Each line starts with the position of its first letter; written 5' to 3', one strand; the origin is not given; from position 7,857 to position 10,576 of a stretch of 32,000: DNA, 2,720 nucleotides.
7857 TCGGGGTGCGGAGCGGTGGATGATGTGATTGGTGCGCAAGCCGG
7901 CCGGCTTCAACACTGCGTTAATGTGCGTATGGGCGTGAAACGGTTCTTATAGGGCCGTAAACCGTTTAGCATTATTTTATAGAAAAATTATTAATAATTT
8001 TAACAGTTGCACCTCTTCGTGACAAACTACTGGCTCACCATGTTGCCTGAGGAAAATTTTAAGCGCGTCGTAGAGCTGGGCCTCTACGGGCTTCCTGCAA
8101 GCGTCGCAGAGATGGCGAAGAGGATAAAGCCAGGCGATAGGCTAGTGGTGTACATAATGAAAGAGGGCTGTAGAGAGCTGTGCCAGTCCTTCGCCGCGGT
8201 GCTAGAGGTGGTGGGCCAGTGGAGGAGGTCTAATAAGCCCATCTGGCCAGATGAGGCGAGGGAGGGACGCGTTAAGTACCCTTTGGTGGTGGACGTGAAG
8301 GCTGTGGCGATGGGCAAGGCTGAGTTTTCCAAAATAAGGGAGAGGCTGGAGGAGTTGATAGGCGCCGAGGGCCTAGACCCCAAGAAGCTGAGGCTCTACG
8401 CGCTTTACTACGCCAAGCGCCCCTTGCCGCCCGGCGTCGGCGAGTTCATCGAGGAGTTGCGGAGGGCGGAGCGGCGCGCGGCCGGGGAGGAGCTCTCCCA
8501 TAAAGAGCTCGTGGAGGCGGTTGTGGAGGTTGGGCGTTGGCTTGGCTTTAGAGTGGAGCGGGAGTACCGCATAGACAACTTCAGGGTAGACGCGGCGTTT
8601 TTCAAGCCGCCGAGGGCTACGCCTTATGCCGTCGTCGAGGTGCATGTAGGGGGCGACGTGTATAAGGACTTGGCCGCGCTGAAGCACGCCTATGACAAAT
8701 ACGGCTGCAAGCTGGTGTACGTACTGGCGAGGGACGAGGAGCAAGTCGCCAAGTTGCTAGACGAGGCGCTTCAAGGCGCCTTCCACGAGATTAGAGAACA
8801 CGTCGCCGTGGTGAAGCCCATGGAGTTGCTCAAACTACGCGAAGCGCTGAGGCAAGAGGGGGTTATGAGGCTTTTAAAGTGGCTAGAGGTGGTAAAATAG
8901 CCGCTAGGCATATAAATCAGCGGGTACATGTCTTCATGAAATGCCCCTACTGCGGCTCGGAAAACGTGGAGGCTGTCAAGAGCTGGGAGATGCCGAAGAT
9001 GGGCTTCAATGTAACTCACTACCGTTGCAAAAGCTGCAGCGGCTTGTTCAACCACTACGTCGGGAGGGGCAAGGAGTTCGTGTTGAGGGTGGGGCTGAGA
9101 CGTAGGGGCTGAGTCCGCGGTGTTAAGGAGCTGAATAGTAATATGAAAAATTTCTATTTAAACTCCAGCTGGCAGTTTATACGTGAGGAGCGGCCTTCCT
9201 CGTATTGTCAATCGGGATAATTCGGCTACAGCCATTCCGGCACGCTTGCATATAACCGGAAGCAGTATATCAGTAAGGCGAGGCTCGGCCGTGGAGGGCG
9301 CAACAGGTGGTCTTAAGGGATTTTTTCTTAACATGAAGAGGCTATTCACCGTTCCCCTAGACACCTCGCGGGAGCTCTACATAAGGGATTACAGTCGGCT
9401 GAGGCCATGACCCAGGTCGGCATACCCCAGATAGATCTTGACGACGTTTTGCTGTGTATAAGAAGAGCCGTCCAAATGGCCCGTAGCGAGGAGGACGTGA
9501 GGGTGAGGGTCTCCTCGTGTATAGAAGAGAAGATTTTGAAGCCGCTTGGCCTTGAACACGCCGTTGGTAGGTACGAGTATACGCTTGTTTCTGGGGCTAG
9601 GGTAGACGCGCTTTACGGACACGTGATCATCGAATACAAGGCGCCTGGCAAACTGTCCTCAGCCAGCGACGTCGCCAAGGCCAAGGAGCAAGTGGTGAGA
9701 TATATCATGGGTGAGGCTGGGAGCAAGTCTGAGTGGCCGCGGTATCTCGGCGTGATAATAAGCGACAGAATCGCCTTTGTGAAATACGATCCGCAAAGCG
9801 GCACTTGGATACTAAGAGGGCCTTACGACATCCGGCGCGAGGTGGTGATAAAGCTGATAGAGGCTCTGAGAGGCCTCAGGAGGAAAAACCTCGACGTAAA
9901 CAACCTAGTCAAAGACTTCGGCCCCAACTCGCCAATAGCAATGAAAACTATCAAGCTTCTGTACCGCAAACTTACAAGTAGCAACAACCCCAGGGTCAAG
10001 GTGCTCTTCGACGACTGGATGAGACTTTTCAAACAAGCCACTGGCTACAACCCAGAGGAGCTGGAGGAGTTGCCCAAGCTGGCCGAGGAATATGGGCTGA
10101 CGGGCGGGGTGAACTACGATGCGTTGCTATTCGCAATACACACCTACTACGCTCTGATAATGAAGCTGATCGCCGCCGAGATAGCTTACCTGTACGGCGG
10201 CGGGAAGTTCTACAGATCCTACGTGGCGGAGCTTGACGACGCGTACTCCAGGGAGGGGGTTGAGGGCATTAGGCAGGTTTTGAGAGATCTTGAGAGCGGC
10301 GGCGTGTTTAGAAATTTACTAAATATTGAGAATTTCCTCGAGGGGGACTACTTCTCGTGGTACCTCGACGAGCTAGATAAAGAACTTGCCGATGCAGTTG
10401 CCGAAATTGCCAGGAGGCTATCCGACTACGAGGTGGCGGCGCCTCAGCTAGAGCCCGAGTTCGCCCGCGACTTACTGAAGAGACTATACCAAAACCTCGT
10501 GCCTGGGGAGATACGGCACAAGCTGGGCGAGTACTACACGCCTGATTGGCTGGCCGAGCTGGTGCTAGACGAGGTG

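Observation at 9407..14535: Two-gene module: MmeI-style nuclease/m6A-methyltransferase coupled to a protease-less BrxL-like AAA+ ATPase (BREX-like parts without PglZ or BrxC)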

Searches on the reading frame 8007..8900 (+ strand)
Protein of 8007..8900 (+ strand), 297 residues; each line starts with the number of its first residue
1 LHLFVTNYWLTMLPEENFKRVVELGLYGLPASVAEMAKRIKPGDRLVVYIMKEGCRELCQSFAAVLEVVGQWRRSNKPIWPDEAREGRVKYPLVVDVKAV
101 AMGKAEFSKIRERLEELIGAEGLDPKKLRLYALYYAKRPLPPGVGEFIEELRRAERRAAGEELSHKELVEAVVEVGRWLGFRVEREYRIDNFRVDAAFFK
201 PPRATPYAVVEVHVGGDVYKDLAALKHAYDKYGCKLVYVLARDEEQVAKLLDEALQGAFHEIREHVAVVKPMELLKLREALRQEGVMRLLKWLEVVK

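Call 7: search_protein_families(library=padloc, proteins=[window:8007-8900:+], max_evalue=0.01)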
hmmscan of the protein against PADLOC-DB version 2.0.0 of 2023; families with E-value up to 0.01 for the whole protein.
window:8007-8900:+ (297 aa): 0 families

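Call 10: search_protein_families(library=pfam, proteins=[window:8007-8900:+], max_evalue=0.001)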
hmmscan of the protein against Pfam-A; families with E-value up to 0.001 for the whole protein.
window:8007-8900:+ (297 aa): 1 family
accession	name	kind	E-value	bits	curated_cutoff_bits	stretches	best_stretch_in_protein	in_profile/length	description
PF01878.24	EVE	-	2.4e-12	47.5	23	1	7-148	1-142/145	EVE domain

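Call 68: search_protein_families(library=padloc, proteins=[window:8007-8897:+], max_evalue=0.001)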
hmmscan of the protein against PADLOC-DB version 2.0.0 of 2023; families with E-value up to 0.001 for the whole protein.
window:8007-8897:+ (297 aa): 0 families

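Call 94: search_protein_families(library=ncbifam, proteins=[window:8007-8897:+], max_evalue=1)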
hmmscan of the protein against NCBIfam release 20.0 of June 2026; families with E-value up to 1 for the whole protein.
window:8007-8897:+ (297 aa): 3 families
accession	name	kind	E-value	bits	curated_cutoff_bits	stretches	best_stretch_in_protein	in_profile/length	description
NF002008.0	PRK00809.1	subfamily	1.8e-17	63.3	139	1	7-113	2-111/146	hypothetical protein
NF002616.0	PRK02268.1-2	equivalog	0.0067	16.4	139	1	6-70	2-68/148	hypothetical protein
NF002617.0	PRK02268.1-3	equivalog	0.17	12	220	1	6-68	2-66/137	hypothetical protein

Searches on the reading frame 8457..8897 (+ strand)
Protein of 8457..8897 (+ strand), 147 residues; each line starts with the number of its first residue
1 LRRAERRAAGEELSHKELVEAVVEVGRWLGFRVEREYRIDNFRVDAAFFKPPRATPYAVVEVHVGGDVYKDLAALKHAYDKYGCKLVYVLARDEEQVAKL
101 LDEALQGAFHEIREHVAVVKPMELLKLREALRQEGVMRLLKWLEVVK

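Call 93: search_protein_families(library=pfam, proteins=[window:8457-8897:+], max_evalue=1)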
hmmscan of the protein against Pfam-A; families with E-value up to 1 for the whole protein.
window:8457-8897:+ (147 aa): 2 families
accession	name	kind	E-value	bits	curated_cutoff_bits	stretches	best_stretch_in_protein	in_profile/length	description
PF08540.16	HMG_CoA_synt_C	-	0.14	12.2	25.1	1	48-110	18-76/280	Hydroxymethylglutaryl-coenzyme A synthase C terminal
PF15610.12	PRTase_3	-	0.21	11.4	28.7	1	89-117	231-259/264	PRTase ComF-like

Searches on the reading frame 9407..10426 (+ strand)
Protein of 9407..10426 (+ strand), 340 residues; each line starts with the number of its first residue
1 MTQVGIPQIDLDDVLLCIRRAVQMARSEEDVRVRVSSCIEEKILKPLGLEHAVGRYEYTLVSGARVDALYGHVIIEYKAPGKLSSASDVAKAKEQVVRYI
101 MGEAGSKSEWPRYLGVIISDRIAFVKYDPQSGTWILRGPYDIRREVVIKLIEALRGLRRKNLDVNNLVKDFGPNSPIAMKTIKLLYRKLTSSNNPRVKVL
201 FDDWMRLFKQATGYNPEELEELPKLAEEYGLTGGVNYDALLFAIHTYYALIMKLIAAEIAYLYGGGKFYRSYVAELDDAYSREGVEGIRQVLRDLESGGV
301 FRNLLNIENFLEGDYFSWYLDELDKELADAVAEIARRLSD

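Call 71: predict_structure(alignment_id=A4)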
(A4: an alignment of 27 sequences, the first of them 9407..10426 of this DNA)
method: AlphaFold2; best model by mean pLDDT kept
length: 340 residues; sequences in the alignment: 27
mean_pLDDT: 73.3   pTM: 0.61
mean pLDDT of the five models: 73.3, 70.9, 70.1, 69.5, 67.7
residues with pLDDT >= 90: 74; 70-90: 142; 50-70: 88; < 50: 36
segments of 3 or more residues with pLDDT < 50: 1-7, 51-72, 264-268
pLDDT, mean of each block of 10 residues (from residue 1): 44 73 65 63 62 31 38 53 67 75 77 68 75 78 58 55 80 92 96 93 91 84 89 89 94 83 53 77 88 84 64 74 95 84
secondary structure, 60 per line:
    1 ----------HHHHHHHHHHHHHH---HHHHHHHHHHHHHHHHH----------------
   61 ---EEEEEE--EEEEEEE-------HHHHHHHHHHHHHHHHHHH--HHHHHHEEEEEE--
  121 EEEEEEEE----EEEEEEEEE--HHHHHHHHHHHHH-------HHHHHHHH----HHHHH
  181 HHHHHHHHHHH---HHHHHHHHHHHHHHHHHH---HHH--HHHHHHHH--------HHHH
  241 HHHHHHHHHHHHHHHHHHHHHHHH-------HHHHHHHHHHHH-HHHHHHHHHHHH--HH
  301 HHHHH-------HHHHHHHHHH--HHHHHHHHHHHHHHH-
elements in order: H11-24 H28-44 E64-69 E72-78 H86-104 H107-112 E113-118 E121-128 E133-141 H144-156 H164-171 H176-191 H195-212 H221-228 H237-264 H272-283 H285-296 H299-305 H313-322 H325-339

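Call 75: fold_search(model_id=the predicted structure, library=pdb)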
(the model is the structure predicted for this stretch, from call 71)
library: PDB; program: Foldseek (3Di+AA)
matches with E <= 10: 250; with E <= 0.001: 0
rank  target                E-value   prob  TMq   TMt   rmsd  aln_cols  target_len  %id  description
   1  5kew_E                1.2e-01  0.60  0.10  0.31   8.8        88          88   14  Vibrio parahaemolyticus VtrA/VtrC complex bound to the bile salt taurodeoxycholate (released 2016-07-20)
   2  7nco_B                1.2e-01  0.10  0.11  0.14  19.7       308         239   12  Glutathione-S-transferase GliG mutant K127R (released 2021-05-12)
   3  7lo5_B                1.8e-01  0.38  0.25  0.10  16.2       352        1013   11  cryoEM structure DrdV-DNA complex (released 2021-03-17)
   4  7ncl_B                1.8e-01  0.09  0.11  0.14  19.7       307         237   12  Glutathione-S-transferase GliG mutant E82Q (released 2021-05-12)
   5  7ncl_E                1.8e-01  0.09  0.11  0.15  20.1       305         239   11  Glutathione-S-transferase GliG mutant E82Q (released 2021-05-12)
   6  7nc9_B                1.9e-01  0.08  0.11  0.14  19.8       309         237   11  Glutathione-S-transferase GliG mutant H26N (released 2021-05-12)
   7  7ncl_D                2.0e-01  0.08  0.11  0.14  19.7       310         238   12  Glutathione-S-transferase GliG mutant E82Q (released 2021-05-12)
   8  7nce_E                2.1e-01  0.09  0.11  0.14  20.0       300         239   12  Glutathione-S-transferase GliG mutant N27A (released 2021-05-12)
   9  7ncb_A                2.3e-01  0.08  0.11  0.14  19.4       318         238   11  Glutathione-S-transferase GliG mutant H26A (released 2021-05-12)
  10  7nce_C                2.4e-01  0.08  0.11  0.15  19.7       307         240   12  Glutathione-S-transferase GliG mutant N27A (released 2021-05-12)
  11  6lbj_A                3.1e-01  0.08  0.12  0.12  24.5       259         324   10  Structure of mouse GLD-2 (Terminal nucleotidyltransferase 2, TENT2) (released 2020-07-22)
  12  6lbk_A                4.0e-01  0.07  0.13  0.13  24.3       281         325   10  Structure of rat GLD-2 (Terminal nucleotidyltransferase 2, TENT2) (released 2020-07-22)
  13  7ncl_A                4.2e-01  0.07  0.11  0.14  20.1       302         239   11  Glutathione-S-transferase GliG mutant E82Q (released 2021-05-12)
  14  6ywp_A                4.2e-01  0.07  0.12  0.12  22.9       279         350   13  Structure of apo-CutA (released 2020-08-05)
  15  7ncm_A                4.2e-01  0.06  0.11  0.14  19.8       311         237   12  Glutathione-S-transferase GliG mutant E82A (released 2021-05-12)
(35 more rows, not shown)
